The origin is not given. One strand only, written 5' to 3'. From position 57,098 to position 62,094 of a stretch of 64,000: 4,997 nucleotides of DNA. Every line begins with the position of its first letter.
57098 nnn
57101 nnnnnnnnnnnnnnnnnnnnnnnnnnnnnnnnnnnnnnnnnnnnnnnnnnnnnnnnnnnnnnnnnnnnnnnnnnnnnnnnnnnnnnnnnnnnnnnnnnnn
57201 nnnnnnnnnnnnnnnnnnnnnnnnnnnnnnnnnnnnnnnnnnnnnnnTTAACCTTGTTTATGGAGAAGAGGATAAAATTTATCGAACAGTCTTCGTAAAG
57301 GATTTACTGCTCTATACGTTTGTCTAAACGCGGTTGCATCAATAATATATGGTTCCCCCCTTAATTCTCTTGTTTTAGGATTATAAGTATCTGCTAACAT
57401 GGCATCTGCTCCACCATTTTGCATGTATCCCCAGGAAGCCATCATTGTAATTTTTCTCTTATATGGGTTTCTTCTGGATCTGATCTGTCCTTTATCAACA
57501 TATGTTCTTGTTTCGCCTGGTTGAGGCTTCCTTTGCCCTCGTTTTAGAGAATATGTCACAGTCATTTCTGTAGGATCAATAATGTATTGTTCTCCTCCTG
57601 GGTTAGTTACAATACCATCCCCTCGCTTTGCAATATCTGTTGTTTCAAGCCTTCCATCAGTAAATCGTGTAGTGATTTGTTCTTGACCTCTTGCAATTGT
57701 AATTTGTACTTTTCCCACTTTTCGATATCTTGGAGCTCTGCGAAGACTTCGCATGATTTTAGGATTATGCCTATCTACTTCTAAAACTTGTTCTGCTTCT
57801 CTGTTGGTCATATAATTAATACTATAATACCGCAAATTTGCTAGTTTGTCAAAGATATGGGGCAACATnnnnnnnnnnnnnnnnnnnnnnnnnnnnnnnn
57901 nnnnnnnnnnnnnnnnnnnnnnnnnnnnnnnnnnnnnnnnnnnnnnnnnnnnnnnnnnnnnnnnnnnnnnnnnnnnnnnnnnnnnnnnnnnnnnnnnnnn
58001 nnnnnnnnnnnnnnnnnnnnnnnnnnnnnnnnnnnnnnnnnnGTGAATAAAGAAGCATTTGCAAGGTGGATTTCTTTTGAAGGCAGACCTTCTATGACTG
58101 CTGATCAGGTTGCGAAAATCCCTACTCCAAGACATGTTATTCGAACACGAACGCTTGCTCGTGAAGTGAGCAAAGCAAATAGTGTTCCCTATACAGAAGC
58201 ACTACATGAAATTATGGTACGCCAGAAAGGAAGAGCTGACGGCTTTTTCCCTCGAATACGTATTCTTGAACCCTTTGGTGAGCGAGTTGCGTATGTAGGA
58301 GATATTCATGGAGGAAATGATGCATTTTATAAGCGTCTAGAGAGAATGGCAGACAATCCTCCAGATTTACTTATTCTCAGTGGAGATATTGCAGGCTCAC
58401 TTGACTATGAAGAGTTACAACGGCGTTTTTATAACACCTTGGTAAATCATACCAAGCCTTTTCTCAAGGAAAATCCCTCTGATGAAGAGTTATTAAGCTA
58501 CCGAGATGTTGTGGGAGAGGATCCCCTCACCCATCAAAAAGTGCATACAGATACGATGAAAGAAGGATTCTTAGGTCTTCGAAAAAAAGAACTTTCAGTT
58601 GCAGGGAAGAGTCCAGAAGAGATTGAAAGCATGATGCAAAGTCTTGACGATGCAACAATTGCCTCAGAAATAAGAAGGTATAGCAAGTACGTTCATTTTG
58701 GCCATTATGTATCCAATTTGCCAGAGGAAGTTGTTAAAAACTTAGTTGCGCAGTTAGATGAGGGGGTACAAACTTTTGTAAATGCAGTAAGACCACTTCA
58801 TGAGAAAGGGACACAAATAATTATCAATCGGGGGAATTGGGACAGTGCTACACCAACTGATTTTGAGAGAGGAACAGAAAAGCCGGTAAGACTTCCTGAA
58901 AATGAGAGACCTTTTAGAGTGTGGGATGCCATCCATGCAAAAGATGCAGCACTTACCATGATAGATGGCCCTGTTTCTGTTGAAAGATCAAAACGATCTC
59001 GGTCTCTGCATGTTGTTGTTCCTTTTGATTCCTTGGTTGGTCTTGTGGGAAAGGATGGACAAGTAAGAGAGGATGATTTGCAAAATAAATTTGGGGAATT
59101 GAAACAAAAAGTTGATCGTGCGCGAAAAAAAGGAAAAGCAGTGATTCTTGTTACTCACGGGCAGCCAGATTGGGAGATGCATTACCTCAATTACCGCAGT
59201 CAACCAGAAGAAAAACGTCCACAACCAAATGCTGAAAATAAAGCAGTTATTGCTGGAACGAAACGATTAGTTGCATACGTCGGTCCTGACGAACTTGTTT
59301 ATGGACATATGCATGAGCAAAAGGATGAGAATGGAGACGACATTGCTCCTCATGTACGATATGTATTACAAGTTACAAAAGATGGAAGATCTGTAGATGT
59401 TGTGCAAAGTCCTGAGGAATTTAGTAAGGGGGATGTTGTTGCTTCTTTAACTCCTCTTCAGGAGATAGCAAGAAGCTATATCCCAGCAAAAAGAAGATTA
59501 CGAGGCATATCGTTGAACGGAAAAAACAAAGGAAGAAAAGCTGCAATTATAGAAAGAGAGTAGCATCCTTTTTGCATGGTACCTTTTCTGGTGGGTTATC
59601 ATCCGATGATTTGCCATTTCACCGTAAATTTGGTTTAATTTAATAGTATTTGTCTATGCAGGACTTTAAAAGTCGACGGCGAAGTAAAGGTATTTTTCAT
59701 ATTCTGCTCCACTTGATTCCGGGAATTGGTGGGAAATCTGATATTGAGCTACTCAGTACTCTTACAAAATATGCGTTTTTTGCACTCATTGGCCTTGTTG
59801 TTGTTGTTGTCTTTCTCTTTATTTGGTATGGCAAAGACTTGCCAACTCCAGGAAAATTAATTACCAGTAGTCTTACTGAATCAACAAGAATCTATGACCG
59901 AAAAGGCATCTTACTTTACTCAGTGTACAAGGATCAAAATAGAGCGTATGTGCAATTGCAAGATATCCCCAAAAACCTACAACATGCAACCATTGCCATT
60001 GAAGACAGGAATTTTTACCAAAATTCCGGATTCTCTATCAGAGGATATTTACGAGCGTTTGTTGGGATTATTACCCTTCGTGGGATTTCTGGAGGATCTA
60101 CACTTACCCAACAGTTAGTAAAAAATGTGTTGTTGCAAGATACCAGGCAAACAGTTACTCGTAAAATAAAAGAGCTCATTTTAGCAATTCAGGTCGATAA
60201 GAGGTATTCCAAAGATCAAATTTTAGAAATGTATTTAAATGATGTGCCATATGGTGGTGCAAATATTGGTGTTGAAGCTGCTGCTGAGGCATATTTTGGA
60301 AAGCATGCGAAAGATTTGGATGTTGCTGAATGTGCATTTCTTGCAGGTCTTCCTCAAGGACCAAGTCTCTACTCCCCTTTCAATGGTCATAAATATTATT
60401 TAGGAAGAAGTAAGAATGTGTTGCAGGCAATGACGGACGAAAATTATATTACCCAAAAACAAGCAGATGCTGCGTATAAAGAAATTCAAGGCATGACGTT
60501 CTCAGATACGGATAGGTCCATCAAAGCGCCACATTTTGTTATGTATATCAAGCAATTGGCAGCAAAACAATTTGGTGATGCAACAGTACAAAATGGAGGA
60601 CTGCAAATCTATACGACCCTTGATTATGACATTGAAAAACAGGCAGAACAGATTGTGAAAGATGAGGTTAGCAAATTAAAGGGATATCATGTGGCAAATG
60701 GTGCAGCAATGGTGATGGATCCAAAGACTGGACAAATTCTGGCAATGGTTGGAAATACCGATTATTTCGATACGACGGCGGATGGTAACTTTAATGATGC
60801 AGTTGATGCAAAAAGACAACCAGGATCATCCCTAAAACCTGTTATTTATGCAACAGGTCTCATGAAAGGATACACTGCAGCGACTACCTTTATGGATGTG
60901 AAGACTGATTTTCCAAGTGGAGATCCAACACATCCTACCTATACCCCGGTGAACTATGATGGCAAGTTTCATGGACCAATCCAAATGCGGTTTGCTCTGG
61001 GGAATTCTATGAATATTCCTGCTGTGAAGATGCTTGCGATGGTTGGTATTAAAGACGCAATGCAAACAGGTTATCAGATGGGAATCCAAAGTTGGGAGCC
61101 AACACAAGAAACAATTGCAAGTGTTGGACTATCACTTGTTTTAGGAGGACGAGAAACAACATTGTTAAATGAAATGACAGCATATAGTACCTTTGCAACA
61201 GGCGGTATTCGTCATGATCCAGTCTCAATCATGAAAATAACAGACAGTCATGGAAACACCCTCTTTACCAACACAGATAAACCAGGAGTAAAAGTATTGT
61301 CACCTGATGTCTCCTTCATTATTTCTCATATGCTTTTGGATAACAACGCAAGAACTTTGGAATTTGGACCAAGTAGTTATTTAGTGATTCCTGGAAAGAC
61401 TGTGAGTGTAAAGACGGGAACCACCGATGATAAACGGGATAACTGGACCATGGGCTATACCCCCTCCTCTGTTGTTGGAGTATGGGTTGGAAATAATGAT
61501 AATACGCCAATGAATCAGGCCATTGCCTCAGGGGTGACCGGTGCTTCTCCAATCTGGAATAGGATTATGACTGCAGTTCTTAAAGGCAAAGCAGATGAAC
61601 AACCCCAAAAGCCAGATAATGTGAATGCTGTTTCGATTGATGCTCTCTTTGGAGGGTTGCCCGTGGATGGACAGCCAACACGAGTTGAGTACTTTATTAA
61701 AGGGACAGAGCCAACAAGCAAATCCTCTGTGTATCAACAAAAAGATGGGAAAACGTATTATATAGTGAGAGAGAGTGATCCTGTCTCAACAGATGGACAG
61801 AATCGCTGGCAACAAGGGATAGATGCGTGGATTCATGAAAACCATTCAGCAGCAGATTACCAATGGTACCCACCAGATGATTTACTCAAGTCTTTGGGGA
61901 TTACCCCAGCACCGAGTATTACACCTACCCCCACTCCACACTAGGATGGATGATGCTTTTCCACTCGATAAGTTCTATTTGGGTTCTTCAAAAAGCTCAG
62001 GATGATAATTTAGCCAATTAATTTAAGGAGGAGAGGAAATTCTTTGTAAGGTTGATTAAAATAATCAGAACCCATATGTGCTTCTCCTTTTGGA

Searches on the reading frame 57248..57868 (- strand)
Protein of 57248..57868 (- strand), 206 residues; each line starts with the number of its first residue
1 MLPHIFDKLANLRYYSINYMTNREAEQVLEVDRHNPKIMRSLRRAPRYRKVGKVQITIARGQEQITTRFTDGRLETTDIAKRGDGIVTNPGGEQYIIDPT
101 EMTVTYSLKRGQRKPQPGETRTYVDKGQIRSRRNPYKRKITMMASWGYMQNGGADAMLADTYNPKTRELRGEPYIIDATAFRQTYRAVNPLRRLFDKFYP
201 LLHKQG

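Call 8: search_protein_families(library=pfam, proteins=[window:57248-57868:-], max_evalue=0.1)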
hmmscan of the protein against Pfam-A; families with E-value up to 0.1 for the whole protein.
window:57248-57868:- (206 aa): 1 family
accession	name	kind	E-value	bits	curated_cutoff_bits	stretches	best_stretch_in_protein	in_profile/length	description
PF14083.11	PGDYG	-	1.2e-07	32.5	27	1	80-186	5-102/102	PGDYG protein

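Call 16: find_encoding_contigs(protein=window:57248-57868:-, flank=10000, max_places=10)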
Protein window:57248-57868:- (206 aa): 3 contigs read that carry it; 3 places shown.
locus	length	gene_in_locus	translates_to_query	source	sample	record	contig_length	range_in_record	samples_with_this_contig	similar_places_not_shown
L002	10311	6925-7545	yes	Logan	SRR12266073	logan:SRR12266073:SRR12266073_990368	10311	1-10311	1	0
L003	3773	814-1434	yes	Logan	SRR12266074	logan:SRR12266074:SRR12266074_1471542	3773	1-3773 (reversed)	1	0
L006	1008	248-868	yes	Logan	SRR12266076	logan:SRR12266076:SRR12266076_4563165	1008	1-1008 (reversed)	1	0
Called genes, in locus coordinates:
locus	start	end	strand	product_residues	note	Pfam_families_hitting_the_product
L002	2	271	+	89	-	?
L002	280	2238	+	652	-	PF03483:B3_4, PF03484:B5, PF17759:tRNA_synthFbeta, PF03147:FDX-ACB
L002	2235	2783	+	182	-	PF06821:Ser_hydrolase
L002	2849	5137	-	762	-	PF00912:Transgly, PF00905:Transpeptidase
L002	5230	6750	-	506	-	PF00149:Metallophos (faint)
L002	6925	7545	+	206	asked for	PF14083:PGDYG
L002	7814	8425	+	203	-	PF00551:Formyl_trans_N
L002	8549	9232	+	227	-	-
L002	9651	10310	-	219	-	?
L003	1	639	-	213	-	?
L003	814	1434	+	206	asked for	PF14083:PGDYG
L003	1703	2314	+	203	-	PF00551:Formyl_trans_N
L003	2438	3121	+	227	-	-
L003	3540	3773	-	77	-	?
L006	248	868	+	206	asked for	PF14083:PGDYG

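Call 18: find_homologous_proteins(query=window:57248-57868:-)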
Query window:57248-57868:- (206 aa): 28 proteins with E <= 0.001 among 121 candidates.
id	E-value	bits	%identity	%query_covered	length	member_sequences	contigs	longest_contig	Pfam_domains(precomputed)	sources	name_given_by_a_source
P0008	3.4e-105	368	100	80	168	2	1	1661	-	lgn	-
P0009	3.3e-41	159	49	81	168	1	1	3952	PF14083.12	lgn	-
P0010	5.7e-41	159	49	81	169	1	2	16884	PF14083.12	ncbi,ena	-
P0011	7.0e-41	158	48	82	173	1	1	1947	PF14083.12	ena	-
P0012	8.8e-41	158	49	82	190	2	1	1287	PF14083.12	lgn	-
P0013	1.4e-40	157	51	81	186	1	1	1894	PF14083.12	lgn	-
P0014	2.1e-40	157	49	81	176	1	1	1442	PF14083.12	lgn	-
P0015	5.1e-40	156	50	81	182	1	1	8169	PF14083.12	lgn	-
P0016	2.5e-39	153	49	79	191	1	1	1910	PF14083.12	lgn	-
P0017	2.9e-39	153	47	83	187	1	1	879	PF14083.12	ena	-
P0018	3.3e-39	153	50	78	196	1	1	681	PF14083.12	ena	-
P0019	9.6e-39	151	48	81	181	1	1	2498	PF14083.12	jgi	jgi:hypothetical protein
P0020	1.2e-38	151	49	80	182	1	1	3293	PF14083.12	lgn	-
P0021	3.5e-38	150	48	79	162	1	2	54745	PF14083.12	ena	-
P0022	4.6e-38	149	50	79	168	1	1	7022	PF14083.12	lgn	-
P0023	6.0e-38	149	47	81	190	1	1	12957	PF14083.12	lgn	-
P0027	5.8e-37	146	48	81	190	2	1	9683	PF14083.12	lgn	-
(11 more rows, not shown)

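Call 41: find_encoding_contigs(protein=P0021, flank=5000, max_places=2)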
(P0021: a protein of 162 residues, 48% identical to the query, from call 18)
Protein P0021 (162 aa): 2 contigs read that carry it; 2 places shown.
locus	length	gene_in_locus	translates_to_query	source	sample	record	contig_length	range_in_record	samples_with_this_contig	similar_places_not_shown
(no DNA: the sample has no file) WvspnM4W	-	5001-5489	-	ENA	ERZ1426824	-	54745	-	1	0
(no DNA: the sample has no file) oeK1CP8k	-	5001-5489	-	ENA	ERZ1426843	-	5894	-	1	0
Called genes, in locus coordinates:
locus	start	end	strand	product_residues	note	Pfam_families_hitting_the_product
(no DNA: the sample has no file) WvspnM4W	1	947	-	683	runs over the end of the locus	PF02518:HATPase_c, PF00204:DNA_gyraseB, PF01751:Toprim, PF00986:DNA_gyraseB_C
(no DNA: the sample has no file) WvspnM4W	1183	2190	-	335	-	PF16158:N_BRCA1_IG (faint), PF03734:YkuD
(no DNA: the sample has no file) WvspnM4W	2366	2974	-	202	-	PF03734:YkuD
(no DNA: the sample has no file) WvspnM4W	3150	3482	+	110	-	PF01258:zf-dskA_traR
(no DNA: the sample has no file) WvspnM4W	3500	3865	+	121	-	PF05635:23S_rRNA_IVP, PF22296:bAvd (weak)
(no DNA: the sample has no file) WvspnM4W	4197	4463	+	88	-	-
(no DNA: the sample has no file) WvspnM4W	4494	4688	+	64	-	-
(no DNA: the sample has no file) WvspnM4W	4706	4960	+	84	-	-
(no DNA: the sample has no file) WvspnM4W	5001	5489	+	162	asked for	PF14083:PGDYG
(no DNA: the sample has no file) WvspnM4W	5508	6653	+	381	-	PF09587:PGA_cap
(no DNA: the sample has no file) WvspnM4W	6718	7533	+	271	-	-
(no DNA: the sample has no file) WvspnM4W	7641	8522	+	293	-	PF01207:Dus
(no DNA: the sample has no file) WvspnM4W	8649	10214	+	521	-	-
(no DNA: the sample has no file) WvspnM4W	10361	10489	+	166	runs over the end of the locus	-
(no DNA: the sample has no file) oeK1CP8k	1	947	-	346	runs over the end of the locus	?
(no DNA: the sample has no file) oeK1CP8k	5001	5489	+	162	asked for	PF14083:PGDYG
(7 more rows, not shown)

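Call 42: find_encoding_contigs(protein=P0010, flank=5000, max_places=2)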
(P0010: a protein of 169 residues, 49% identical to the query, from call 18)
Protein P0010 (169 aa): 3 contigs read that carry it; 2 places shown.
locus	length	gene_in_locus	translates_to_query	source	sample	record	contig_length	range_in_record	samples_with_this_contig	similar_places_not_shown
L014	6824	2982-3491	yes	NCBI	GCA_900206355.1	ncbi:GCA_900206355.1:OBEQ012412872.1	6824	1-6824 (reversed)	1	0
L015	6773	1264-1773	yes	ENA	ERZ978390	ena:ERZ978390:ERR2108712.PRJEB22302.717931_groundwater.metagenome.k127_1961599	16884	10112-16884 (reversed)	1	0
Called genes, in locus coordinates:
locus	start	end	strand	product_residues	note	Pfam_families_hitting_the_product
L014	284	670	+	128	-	-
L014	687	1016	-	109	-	-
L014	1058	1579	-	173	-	PF00856:SET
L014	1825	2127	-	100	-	-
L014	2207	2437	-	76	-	PF01541:GIY-YIG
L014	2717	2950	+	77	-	PF10262:Rdx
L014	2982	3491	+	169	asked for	PF14083:PGDYG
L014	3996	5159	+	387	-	PF00270:DEAD, PF04851:ResIII (weak), PF00271:Helicase_C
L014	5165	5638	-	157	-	PF00254:FKBP_C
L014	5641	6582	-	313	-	PF08240:ADH_N, PF00107:ADH_zinc_N, PF13602:ADH_zinc_N_2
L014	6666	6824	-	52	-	?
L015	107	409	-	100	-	-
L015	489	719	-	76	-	PF01541:GIY-YIG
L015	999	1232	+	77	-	PF10262:Rdx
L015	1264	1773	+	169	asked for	PF14083:PGDYG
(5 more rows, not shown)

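Call 43: find_encoding_contigs(protein=P0023, flank=5000, max_places=2)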
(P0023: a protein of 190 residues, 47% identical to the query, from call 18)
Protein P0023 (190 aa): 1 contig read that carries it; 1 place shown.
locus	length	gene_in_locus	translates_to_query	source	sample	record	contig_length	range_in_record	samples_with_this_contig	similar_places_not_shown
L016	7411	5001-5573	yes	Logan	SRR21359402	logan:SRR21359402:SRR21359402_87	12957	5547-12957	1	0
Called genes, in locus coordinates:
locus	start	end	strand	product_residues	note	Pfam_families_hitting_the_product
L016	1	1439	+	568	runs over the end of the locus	-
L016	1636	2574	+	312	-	-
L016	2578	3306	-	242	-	-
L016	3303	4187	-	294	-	PF04055:Radical_SAM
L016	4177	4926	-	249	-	-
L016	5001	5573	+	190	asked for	PF14083:PGDYG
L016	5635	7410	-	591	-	?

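Call 47: search_protein_families(library=ncbifam, proteins=[window:57248-57868:-], max_evalue=0.1)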
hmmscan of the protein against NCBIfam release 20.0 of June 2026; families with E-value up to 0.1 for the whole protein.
window:57248-57868:- (206 aa): 0 families

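Call 48: search_protein_families(library=phrogs, proteins=[window:57248-57868:-], max_evalue=0.1)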
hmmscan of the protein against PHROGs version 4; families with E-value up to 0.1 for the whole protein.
window:57248-57868:- (206 aa): 1 family
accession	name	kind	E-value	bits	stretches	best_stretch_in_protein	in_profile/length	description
phrog_1810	-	unknown function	0.0067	17.5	0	63-133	46-113/166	-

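Call 64: search_solved_structures(query=window:57248-57811:-, max_evalue=10)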
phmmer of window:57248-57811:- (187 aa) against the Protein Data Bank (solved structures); distinct sequences matched with E-value up to 10: 5.
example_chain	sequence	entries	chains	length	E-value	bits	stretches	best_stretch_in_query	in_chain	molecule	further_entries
3ggm_A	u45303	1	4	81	0.41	13.9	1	55-108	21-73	uncharacterized protein BT9727_2919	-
6yqx_A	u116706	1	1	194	0.44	13.8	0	34-73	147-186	de novo designed TIM barrel DeNovoTIM13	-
6tb9_E3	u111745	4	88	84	0.57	13.5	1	56-96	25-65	Head spike base Rcc01079 | Uncharacterized protein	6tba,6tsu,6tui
2bcc_B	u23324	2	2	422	1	12.6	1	107-167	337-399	UBIQUINOL CYTOCHROME C OXIDOREDUCTASE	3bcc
1bcc_B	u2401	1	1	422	1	12.6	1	107-167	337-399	UBIQUINOL CYTOCHROME C OXIDOREDUCTASE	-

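Call 82: search_protein_families(library=padloc, proteins=[window:57248-57811:-], max_evalue=0.01)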
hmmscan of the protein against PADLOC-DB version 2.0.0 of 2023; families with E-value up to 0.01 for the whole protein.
window:57248-57811:- (187 aa): 0 families

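Call 97: predict_structure(alignment_id=A4)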
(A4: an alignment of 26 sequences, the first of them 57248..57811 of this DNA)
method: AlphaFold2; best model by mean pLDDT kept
length: 187 residues; sequences in the alignment: 26
mean_pLDDT: 89.3   pTM: 0.73
mean pLDDT of the five models: 89.3, 89.1, 88.5, 87.6, 86.4
residues with pLDDT >= 90: 126; 70-90: 42; 50-70: 17; < 50: 2
segments of 3 or more residues with pLDDT < 50: none
pLDDT, mean of each block of 10 residues (from residue 1): 71 97 96 92 93 90 94 89 88 91 92 97 94 97 94 97 92 65 59
secondary structure, 60 per line:
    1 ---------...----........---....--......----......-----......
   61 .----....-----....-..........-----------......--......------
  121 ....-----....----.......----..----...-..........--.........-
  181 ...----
elements in order: E10-12 H17-24 E28-31 E34-39 E44-49 E55-61 E66-69 E75-78 H80-86 E87-89 E101-106 E109-114 E121-124 E130-133 E138-144 E155-157 H159-165 E166-168 H171-179

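Call 99: fold_search(model_id=the predicted structure, library=pdb)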
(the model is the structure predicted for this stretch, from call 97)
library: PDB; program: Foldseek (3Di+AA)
matches with E <= 10: 535; with E <= 0.001: 0
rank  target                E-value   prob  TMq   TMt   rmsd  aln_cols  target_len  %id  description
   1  2hx0                  7.4e-02  0.08  0.11  0.13  11.6       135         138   10  Three-dimensional structure of the hypothetical protein from Salmonella cholerae-suis (aka Salmonella enterica) at the r (released 2006-09-19)
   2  5oaf_F                9.7e-02  0.23  0.18  0.10  14.5       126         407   12  Human Rvb1/Rvb2 heterohexamer in INO80 complex (released 2017-12-13)
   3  9rlg_L                9.7e-02  0.13  0.14  0.14  19.2       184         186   10  LolCDE complex with LolB lipoprotein (released 2026-01-21)
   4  3wjt                  1.0e-01  0.14  0.16  0.16  17.0       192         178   12  Crystal structure of the L68D variant of mLolB (released 2014-03-05)
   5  1iwm_A                1.5e-01  0.10  0.15  0.15  16.9       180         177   12  Crystal Structure of the Outer Membrane Lipoprotein Receptor, LolB (released 2003-07-15)
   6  6hts_E                1.5e-01  0.09  0.13  0.07  16.3       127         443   12  Cryo-EM structure of the human INO80 complex bound to nucleosome (released 2018-11-07)
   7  5oaf_D                1.8e-01  0.21  0.19  0.10  14.2       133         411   12  Human Rvb1/Rvb2 heterohexamer in INO80 complex (released 2017-12-13)
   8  7zi4_C                2.4e-01  0.20  0.19  0.10  13.8       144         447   12  Cryo-EM structure of the human INO80 complex bound to a WT nucleosome (released 2023-04-19)
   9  7zi4_D                2.4e-01  0.13  0.17  0.09  16.1       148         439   11  Cryo-EM structure of the human INO80 complex bound to a WT nucleosome (released 2023-04-19)
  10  8x15_O                2.5e-01  0.14  0.18  0.10  14.5       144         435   12  Structure of nucleosome-bound SRCAP-C in the apo state (released 2024-03-06)
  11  8x15_Q                2.5e-01  0.04  0.10  0.06  17.3       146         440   14  Structure of nucleosome-bound SRCAP-C in the apo state (released 2024-03-06)
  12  5v26_A                3.0e-01  0.20  0.18  0.19  15.4       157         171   15  1.78 angstrom crystal structure of P97H 3-hydroxyanthranilate-3,4-dioxygenase from Cupriavidus metallidurans (released 2018-03-07)
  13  7f9f_A                3.0e-01  0.09  0.12  0.16  14.8       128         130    8  Thrombocorticin (released 2022-07-06)
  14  9ca7_G                3.0e-01  0.03  0.11  0.06  16.2       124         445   12  Cryo-EM structure of human SRCAP-nucleosome complex in the fully-engaged state (composite structure) (released 2025-06-18)
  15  6hts_C                3.5e-01  0.18  0.19  0.10  13.0       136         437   12  Cryo-EM structure of the human INO80 complex bound to nucleosome (released 2018-11-07)
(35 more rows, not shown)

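Call 101: find_encoding_contigs(protein=P0027, flank=10000, max_places=2)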
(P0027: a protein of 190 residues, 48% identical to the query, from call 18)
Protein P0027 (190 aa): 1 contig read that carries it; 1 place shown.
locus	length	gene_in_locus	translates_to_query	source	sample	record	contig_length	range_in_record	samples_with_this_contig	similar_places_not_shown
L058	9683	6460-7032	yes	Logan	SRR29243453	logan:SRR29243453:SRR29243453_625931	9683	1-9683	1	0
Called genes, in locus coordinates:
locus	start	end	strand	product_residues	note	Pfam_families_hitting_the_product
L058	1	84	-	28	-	?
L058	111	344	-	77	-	PF01084:Ribosomal_S18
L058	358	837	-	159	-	PF00436:SSB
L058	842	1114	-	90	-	PF01250:Ribosomal_S6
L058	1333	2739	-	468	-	PF00133:tRNA-synt_1 (faint), PF01406:tRNA-synt_1e, PF01921:tRNA-synt_1f (weak), PF09334:tRNA-synt_1g (weak), PF23493:CysS_C (weak)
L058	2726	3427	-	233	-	-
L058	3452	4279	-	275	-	PF01522:Polysacc_deac_1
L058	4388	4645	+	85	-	PF13560:HTH_31 (weak), PF12844:HTH_19 (weak), PF01381:HTH_3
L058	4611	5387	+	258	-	-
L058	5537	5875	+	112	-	-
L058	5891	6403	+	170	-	-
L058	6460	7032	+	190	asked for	PF14083:PGDYG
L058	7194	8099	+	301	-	-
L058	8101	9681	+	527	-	?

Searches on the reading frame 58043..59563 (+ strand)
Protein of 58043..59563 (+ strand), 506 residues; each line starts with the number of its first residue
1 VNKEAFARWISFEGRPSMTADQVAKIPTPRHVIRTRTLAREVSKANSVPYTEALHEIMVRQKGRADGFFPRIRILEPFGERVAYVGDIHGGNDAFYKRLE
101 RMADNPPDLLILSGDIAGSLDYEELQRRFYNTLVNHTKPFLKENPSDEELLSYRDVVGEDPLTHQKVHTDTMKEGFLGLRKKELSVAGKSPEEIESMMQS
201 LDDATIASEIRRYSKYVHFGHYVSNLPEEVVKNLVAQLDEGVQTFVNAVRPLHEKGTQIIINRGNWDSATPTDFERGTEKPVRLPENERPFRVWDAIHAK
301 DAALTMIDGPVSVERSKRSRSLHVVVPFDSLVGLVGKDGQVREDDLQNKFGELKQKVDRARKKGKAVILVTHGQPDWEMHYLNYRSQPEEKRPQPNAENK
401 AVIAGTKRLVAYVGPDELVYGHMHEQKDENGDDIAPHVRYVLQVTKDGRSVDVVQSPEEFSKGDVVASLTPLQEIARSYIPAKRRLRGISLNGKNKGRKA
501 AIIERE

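Call 8: search_protein_families(library=pfam, proteins=[window:58043-59563:+], max_evalue=0.1)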
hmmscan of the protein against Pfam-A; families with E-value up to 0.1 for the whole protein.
window:58043-59563:+ (506 aa): 3 families
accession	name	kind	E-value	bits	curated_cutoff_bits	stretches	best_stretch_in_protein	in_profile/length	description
PF00149.33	Metallophos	-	1.8e-10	42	21.5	2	81-136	2-60/191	Calcineurin-like phosphoesterase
PF12850.12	Metallophos_2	-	0.00015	22.3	27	0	81-128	2-48/154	Calcineurin-like phosphoesterase superfamily domain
PF00150.24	Cellulase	-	0.018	15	23.5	0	347-388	58-101/272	Cellulase (glycosyl hydrolase family 5)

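Call 47: search_protein_families(library=ncbifam, proteins=[window:58043-59563:+], max_evalue=0.1)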
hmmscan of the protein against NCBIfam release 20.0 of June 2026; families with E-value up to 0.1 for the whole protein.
window:58043-59563:+ (506 aa): 2 families
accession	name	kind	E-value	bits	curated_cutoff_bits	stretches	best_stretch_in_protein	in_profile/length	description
TIGR00040.1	yfcE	subfamily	0.018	15.1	56.25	0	81-118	2-40/158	YfcE family phosphodiesterase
NF006534.0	PRK09014.1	equivalog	0.062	13.2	124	0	205-267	68-124/162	transcription/translation regulatory transformer protein RfaH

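Call 48: search_protein_families(library=phrogs, proteins=[window:58043-59563:+], max_evalue=0.1)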
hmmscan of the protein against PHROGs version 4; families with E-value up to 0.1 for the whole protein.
window:58043-59563:+ (506 aa): 2 families
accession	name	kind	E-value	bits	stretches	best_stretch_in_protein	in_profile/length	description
phrog_1649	-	other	1.6e-10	41.2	2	351-429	188-257/308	metallo-phosphoesterase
phrog_246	-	other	0.0011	19.1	1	84-116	180-213/417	NinI-like serine-threonine phosphatase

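Call 66: find_homologous_proteins(query=window:58043-59563:+)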
Query window:58043-59563:+ (506 aa): 1 proteins with E <= 0.001 among 8000 candidates.
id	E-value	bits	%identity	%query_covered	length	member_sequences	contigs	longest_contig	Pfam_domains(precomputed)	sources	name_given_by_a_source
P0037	0.0e+0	1143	100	100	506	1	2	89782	PF00149.34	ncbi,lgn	-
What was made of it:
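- Tried and rejected: Synteny in relatives: the adjacent 506-aa metallophosphoesterase has no homologue at all (call 66).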

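Call 82: search_protein_families(library=padloc, proteins=[window:58043-59563:+], max_evalue=0.01)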
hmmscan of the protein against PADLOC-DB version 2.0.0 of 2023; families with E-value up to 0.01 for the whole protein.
window:58043-59563:+ (506 aa): 0 families

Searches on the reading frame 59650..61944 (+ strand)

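Call 73: search_protein_families(library=pfam, proteins=[window:59650-61944:+], max_evalue=0.001)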
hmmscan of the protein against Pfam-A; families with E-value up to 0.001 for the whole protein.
window:59650-61944:+ (764 aa): 2 families
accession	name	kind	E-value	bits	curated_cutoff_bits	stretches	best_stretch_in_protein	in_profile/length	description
PF00912.28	Transgly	-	5.8e-60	202.2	27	1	90-261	6-177/178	Transglycosylase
PF00905.27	Transpeptidase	-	6.4e-23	81.8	22.1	1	351-639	1-297/299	Penicillin binding protein transpeptidase domain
